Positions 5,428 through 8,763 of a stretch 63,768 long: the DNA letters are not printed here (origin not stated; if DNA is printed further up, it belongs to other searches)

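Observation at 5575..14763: Unusual domain architecture of the giant cytochrome: propeller + Ig-like + FN3-like head on a ~2450-aa heme array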

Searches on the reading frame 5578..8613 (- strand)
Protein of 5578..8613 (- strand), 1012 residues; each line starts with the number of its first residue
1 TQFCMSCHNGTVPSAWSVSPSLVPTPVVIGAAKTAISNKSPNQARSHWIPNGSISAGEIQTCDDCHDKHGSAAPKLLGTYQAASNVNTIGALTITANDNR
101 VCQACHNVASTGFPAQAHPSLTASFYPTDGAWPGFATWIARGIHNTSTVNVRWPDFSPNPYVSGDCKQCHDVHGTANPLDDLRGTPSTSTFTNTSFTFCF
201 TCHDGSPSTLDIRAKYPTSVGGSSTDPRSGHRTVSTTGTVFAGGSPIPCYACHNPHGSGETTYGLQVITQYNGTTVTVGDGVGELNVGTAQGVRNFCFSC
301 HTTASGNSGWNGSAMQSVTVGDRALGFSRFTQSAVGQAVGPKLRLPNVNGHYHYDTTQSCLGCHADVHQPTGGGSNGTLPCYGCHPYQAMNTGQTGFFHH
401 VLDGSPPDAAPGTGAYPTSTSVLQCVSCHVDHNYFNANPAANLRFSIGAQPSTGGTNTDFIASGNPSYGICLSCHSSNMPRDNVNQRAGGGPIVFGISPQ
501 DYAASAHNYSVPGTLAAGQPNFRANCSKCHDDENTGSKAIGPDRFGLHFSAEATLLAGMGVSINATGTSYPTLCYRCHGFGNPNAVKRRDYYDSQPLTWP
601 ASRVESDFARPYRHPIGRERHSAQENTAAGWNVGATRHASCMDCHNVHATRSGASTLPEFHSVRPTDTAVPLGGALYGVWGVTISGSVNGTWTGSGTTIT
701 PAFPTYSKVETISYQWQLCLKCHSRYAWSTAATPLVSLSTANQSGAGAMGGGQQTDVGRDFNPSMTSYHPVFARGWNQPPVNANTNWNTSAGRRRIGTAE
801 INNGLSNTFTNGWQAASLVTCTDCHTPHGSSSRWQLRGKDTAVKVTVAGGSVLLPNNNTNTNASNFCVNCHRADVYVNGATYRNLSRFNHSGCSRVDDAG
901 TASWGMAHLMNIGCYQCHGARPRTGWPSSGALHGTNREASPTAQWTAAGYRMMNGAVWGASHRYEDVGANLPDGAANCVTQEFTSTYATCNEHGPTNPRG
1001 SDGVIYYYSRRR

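Call 53: search_solved_structures(query=A3, max_evalue=10)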
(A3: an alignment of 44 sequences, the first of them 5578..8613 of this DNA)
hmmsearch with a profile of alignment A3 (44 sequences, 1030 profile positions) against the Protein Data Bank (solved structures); distinct sequences matched with E-value up to 10: 44.
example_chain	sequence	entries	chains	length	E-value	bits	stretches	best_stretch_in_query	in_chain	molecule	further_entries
8bcx_A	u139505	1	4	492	3.5e-08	35.1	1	328-472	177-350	Nitrite reductase (cytochrome; ammonia-forming)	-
7tfs_A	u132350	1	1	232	1e-07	33.6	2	490-560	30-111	Cytochrome c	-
1fs7_A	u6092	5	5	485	1.3e-07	33.3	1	326-472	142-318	CYTOCHROME C NITRITE REDUCTASE | Cytochrome c-552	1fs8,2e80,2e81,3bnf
1fs9_A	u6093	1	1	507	1.4e-07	33.2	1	326-472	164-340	CYTOCHROME C NITRITE REDUCTASE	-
6v0a_A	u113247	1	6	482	1.8e-07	32.8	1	323-472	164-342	Nitrite reductase (cytochrome; ammonia-forming)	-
3bng_A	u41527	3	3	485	2.6e-07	32.2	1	326-472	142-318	Cytochrome c-552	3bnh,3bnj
2rf7_A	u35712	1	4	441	3.7e-06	28.4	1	323-479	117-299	Cytochrome c-552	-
1gu6_A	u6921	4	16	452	4.1e-06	28.3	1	323-479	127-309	CYTOCHROME C552 | Cytochrome c-552 | Cytochrome c nitrite reductase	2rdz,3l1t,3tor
3ubr_A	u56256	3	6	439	5e-06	28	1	324-468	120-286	Cytochrome c-552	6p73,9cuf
1eys_C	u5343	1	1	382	8.2e-06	27.3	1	203-451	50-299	PHOTOSYNTHETIC REACTION CENTER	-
7c52_C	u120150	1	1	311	2.4e-05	25.7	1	202-451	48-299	Photosynthetic reaction center cytochrome c subunit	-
5b5m_C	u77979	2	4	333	3e-05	25.4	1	202-451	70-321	Photosynthetic reaction center cytochrome c subunit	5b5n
9h19_C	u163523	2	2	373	3.7e-05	25.1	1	217-340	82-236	Photosynthetic reaction center cytochrome c subunit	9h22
3wmm_C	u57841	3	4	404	5.1e-05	24.7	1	202-451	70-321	Photosynthetic reaction center C subunit | Photosynthetic reaction center cytochrome c subunit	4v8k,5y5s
6r2q_A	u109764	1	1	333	0.00018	22.8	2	428-564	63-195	Cystathionine beta-synthase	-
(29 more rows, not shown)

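Call 61: predict_structure(alignment_id=A3)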
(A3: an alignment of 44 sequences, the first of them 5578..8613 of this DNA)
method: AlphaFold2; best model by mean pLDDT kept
length: 1012 residues; sequences in the alignment: 44
mean_pLDDT: 52.6   pTM: 0.50
mean pLDDT of the five models: 52.6, 52.6, 50.4, 47.7, 44.3
residues with pLDDT >= 90: 5; 70-90: 202; 50-70: 283; < 50: 522
segments of 3 or more residues with pLDDT < 50: 1-77, 97-118, 121-195, 219-221, 255-264, 280-282, 334-339, 372-378, 387-390, 408-413, 431-455, 532-540, 547-568, 621-624, 656-663, 729-757, 765-769, 776-779, 786-808, 810-817, 827-837, 861-864, 877-1012
pLDDT, mean of each block of 10 residues (from residue 1): 30 36 34 29 34 37 37 47 60 51 38 41 42 39 31 33 39 36 36 49 52 58 57 69 71 51 52 66 64 86 88 86 83 49 77 84 71 49 52 54 52 55 60 44 46 53 59 74 64 74 83 62 68 41 49 43 47 73 84 84 77 55 50 54 78 57 56 80 66 57 70 80 59 42 36 45 49 51 48 41 44 48 51 47 57 59 54 49 33 33 33 38 38 35 36 32 34 36 34 33 29 28
secondary structure, 60 per line:
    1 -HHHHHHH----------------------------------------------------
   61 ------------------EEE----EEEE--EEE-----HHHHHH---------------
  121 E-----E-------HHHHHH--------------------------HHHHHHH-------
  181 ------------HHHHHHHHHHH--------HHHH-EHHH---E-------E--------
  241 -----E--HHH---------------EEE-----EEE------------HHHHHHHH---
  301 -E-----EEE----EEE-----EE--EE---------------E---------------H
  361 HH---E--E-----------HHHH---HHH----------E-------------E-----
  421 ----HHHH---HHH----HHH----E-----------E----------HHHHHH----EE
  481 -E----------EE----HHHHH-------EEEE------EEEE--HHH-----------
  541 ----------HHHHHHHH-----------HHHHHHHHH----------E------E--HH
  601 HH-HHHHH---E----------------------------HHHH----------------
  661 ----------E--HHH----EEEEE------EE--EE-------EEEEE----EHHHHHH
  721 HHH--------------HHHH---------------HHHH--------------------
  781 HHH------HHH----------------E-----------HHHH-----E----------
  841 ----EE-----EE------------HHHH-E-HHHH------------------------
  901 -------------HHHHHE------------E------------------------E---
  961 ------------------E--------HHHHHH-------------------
elements in order (helices of 4 or more, strands of 3 or more residues): H2-8 E79-81 E86-89 E92-94 H100-105 H135-140 H167-173 H193-203 H212-215 E267-269 E275-277 H290-297 E308-310 E315-317 H381-384 H425-428 H469-474 H499-503 E511-514 E521-524 H551-558 H570-578 H599-602 H604-608 H641-644 E681-685 E705-709 H715-723 H738-741 H757-760 H821-824 H866-869 H873-876 H914-918 H988-993

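Call 67: fold_search(model_id=the predicted structure, library=pdb)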
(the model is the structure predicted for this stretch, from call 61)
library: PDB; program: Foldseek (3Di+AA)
matches with E <= 10: 2; with E <= 0.001: 0
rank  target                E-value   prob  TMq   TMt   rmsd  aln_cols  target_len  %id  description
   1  8wm6_s                8.3e+00  0.01  0.03  0.12   8.7        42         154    7  The structure of PSI-CAC(L-14)of R.salina at 2.7 angstroms resolution (released 2024-05-29)
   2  9bdh_L                8.3e+00  0.01  0.03  0.09   7.1        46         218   17  Crystal structure of HIV-1 MPER scaffold in complex with antibody Fab Ab45.1 (released 2025-02-19)
